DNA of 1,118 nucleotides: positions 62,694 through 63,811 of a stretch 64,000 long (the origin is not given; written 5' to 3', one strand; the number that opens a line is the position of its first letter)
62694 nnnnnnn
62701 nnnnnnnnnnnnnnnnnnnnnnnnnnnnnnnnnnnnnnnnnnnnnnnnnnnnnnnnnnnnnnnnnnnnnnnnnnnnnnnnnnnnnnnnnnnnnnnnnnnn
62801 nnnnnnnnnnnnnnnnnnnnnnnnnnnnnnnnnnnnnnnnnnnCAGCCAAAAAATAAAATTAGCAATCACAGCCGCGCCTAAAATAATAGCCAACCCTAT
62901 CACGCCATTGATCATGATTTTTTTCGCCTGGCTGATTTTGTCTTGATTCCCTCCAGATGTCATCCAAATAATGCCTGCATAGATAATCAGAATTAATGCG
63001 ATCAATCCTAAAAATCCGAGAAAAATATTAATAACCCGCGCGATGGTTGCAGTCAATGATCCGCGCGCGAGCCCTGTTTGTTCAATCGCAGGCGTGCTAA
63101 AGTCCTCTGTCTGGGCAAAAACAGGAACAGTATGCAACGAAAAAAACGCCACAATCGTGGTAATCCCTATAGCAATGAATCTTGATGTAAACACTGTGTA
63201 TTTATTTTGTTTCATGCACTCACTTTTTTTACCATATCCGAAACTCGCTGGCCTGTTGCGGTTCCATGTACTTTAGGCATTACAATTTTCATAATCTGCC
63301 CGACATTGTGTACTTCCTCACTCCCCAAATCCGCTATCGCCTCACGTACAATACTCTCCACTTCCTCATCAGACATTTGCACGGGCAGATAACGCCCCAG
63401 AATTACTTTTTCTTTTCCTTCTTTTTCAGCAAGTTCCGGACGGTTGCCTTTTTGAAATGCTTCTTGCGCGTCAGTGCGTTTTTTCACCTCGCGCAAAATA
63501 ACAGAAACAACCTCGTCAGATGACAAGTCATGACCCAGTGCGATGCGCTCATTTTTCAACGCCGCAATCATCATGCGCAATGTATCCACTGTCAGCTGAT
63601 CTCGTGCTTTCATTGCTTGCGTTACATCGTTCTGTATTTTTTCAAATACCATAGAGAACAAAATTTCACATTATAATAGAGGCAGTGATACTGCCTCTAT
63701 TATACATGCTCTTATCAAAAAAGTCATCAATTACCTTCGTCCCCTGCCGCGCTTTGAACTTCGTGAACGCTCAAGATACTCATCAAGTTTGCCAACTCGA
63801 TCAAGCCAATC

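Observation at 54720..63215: Three-gene cell-surface module: giant pilin-like/IPT-TIG protein plus two thrombospondin-type-3-repeat membrane proteins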

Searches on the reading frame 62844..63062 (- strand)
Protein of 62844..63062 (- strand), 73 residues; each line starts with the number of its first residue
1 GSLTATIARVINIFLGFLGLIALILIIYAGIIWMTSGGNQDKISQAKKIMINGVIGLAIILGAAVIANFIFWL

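Call 72: find_related_loci(query=A5, collection=genome_contigs, flank=10000)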
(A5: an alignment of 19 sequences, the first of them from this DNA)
Query A5 (73 aa) in genome_contigs; peptide patterns used: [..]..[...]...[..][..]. (x = any residue, [..] = any of these).
600 stretches matched a pattern (row limit reached: there are more); 586 encode a relative of the query (tblastn E <= 1e-3); the best 80 are kept; 80 distinct loci.
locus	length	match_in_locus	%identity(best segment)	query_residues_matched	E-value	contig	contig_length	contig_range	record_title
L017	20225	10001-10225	63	1-70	2e-25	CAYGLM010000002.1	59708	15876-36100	MAG TPA_asm: uncultured Gammaproteobacteria bacterium isolate ERP113451_co4_283 genome assembly, contig: NODE_114_length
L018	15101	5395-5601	61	3-71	5e-25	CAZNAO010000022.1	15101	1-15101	MAG TPA_asm: uncultured Gammaproteobacteria bacterium isolate SRP329715_co1_182 genome assembly, contig: NODE_5967_lengt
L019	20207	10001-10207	59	3-71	1e-24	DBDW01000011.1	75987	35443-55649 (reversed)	MAG TPA_asm: Candidatus Magasanikbacteria bacterium UBA922 UBA922_contig_281, whole genome shotgun sequence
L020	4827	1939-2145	58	3-71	3e-24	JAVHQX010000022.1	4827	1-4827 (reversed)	MAG: Patescibacteria group bacterium isolate WB02no13_65_8 NODE_11799_length_4827_cov_4.993713, whole genome shotgun seq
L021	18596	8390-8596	59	3-71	4e-24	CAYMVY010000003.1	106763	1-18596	MAG TPA_asm: uncultured Gammaproteobacteria bacterium isolate SRP170004_co1_30 genome assembly, contig: NODE_203_length_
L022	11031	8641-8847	57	3-71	6e-24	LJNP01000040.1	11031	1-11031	MAG: Parcubacteria bacterium SG8_24 WOR_8-12_6704, whole genome shotgun sequence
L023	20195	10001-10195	63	6-70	5e-24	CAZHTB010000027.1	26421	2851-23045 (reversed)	MAG TPA_asm: uncultured Gammaproteobacteria bacterium isolate binchicken_co203_567 genome assembly, contig: k141_2861706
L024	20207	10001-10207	64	3-71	7e-24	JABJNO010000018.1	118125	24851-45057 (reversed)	MAG: Candidatus Parcubacteria bacterium isolate SI075_bin20 k141_1753358, whole genome shotgun sequence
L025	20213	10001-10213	52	1-71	1e-23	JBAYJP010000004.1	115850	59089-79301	MAG: Candidatus Magasanikiibacteriota bacterium isolate SO_2016_GW1_59 scaffold00368_OW334_2016, whole genome shotgun se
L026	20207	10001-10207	61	2-70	1e-23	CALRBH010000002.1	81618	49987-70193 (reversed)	MAG: Candidatus Uhrbacteria bacterium RIFOXYB12_FULL_58_10 isolate ZH-03nov15-118 genome assembly, contig: ZH-3nov15-C14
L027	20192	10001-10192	64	7-70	1e-23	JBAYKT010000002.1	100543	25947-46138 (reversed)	MAG: Patescibacteria group bacterium isolate SO_2016_GW1_86 scaffold00472_OW334_2016, whole genome shotgun sequence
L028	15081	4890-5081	64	7-70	3e-23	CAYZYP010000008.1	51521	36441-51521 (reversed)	MAG TPA_asm: uncultured Gammaproteobacteria bacterium isolate SRP062349_co5_339 genome assembly, contig: NODE_126_length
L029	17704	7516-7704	65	8-70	2e-23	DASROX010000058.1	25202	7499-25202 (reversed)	MAG TPA_asm: Candidatus Saccharimonadales bacterium isolate SMAG_U10279 k141_383879, whole genome shotgun sequence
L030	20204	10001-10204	68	3-70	3e-23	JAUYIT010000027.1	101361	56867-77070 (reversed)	MAG: Candidatus Komeilibacteria bacterium isolate C24_metabat.bin.105 C24_k141_74770, whole genome shotgun sequence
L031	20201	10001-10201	58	5-71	4e-23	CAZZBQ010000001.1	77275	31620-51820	MAG TPA_asm: uncultured Gammaproteobacteria bacterium isolate SRP294416_co1_773 genome assembly, contig: NODE_366_length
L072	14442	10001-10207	57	2-70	1e-20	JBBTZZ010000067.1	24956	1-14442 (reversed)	MAG: Patescibacteria group bacterium isolate H52-bin134_1 H52_bin134_1_000000000067, whole genome shotgun sequence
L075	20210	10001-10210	57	1-70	1e-20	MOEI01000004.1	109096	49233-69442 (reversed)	MAG: bacterium CG10_46_32 isolate CG10_46_32 CG10_big_fil_rev_8_21_14_0.10_scaffold_242, whole genome shotgun sequence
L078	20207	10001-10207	51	2-70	3e-20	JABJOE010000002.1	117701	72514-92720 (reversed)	MAG: Candidatus Uhrbacteria bacterium isolate SI075_bin35 k141_2599667, whole genome shotgun sequence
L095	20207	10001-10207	49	2-70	5e-20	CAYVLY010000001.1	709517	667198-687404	MAG TPA_asm: uncultured Gammaproteobacteria bacterium isolate SRP167671_co2_208 genome assembly, contig: NODE_3_length_7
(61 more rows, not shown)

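Call 85: search_protein_families(library=pfam, proteins=[L026:789-3329:-, L026:6531-7397:+, L026:7425-8813:+, L078:6443-7315:+, L078:7306-8709:+, L078:13789-15495:+, L095:6354-7523:+, L095:7513-8589:+, L072:6171-7559:+, L072:11850-14414:+], max_evalue=0.001)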
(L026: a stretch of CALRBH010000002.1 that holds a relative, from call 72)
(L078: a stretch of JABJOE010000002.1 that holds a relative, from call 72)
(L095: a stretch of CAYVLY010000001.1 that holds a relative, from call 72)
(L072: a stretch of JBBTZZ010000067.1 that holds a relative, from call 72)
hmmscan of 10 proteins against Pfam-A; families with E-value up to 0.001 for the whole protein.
L026:789-3329:- (846 aa): 5 families
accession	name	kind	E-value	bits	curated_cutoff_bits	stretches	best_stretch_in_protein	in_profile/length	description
PF00122.25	E1-E2_ATPase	-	6.5e-44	150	28.1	1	116-307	5-181/181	E1-E2 ATPase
PF00689.26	Cation_ATPase_C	-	1.4e-17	64.4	27.3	1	678-840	1-175/175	Cation transporting ATPase, C-terminus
PF00702.32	Hydrolase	-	6e-12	46.8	26.4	1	324-609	2-191/191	haloacid dehalogenase-like hydrolase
PF00690.31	Cation_ATPase_N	-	5.6e-09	36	20.4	1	18-72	12-68/69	Cation transporter/ATPase, N-terminus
PF13246.12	Cation_ATPase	-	2e-06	28.1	21.7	1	365-434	15-90/91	Cation transport ATPase (P-type)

L026:6531-7397:+ (288 aa): 2 families
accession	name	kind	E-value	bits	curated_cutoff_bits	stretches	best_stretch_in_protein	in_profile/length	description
PF00483.29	NTP_transferase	-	1.2e-29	104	21.2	1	5-267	1-240/245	Nucleotidyl transferase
PF12804.13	NTP_transf_3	-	6.5e-06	26.9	27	1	6-221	1-149/160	MobA-like NTP transferase domain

L026:7425-8813:+ (462 aa): 2 families
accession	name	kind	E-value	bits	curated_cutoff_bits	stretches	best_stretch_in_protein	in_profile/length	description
PF01547.30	SBP_bac_1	-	2.6e-31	110.2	26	1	157-382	89-306/307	Bacterial extracellular solute-binding protein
PF13416.11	SBP_bac_8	-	2.3e-23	83.8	27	1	57-394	2-261/279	Bacterial extracellular solute-binding protein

L078:6443-7315:+ (290 aa): 2 families
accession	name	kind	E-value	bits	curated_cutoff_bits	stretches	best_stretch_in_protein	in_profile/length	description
PF00483.29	NTP_transferase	-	3.4e-31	109.1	21.2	1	6-267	1-239/245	Nucleotidyl transferase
PF12804.13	NTP_transf_3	-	1.2e-05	26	27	1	7-160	1-121/160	MobA-like NTP transferase domain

L078:7306-8709:+ (467 aa): 2 families
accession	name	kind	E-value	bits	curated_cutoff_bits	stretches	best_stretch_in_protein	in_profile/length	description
PF01547.30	SBP_bac_1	-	2.2e-22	80.9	26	1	51-382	9-305/307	Bacterial extracellular solute-binding protein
PF13416.11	SBP_bac_8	-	4.7e-19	69.7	27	1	56-388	3-254/279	Bacterial extracellular solute-binding protein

L078:13789-15495:+ (568 aa): 0 families

L095:6354-7523:+ (389 aa): 9 families
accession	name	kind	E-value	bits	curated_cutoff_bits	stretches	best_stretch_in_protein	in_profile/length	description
PF07992.20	Pyr_redox_2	-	2.5e-45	155.6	26.1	1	2-300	2-291/291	Pyridine nucleotide-disulphide oxidoreductase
PF00070.33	Pyr_redox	-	2.9e-12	47.4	22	1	147-211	1-64/82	Pyridine nucleotide-disulphide oxidoreductase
PF03486.20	HI0933_like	-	2e-06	27.9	50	0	2-42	2-39/244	HI0933-like protein Rossmann domain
PF01266.30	DAO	-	5.3e-06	26.6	27.9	0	3-35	2-32/353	FAD dependent oxidoreductase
PF13450.12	NAD_binding_8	-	5.6e-06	27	21.9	1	5-36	1-30/68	NAD(P)-binding Rossmann-like domain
PF13454.12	NAD_binding_9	-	3.6e-05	24.2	21.8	0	4-36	1-35/155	FAD-NAD(P)-binding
PF13738.12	Pyr_redox_3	-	3.8e-05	23.5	30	0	63-229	89-255/305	Pyridine nucleotide-disulphide oxidoreductase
PF01134.28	GIDA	-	0.00011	21.9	22.1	0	3-25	2-24/391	Glucose inhibited division protein A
PF18267.7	Rubredoxin_C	-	0.00035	20.9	25.9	0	326-384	9-69/70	Rubredoxin NAD+ reductase C-terminal domain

L095:7513-8589:+ (358 aa): 2 families
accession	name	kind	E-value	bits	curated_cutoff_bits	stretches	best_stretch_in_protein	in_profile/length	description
PF10432.14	bact-PGI_C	-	1.9e-35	122.5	24.5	1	207-356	2-151/151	Bacterial phospho-glucose isomerase C-terminal SIS domain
PF01380.27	SIS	-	5.3e-05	23.5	25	1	52-130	6-88/131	SIS domain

L072:6171-7559:+ (462 aa): 2 families
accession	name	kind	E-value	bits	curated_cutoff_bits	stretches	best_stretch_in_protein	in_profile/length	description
PF01547.30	SBP_bac_1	-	9.8e-27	95.2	26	2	150-379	87-305/307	Bacterial extracellular solute-binding protein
PF13416.11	SBP_bac_8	-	2.3e-22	80.6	27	1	53-396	3-265/279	Bacterial extracellular solute-binding protein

L072:11850-14414:+ (854 aa): 0 families

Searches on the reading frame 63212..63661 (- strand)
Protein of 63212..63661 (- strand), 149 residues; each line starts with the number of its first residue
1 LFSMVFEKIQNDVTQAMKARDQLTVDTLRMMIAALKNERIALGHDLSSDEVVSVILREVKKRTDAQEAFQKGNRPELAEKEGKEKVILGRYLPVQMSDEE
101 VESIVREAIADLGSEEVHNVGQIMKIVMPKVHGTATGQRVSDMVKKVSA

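Call 103: search_protein_families(library=pfam, proteins=[window:63212-63661:-], max_evalue=0.00001)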
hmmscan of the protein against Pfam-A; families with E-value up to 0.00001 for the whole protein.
window:63212-63661:- (149 aa): 1 family
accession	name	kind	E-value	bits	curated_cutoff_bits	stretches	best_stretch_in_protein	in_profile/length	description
PF09424.15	YqeY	-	1.5e-44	152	27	1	7-146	2-141/143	Yqey-like protein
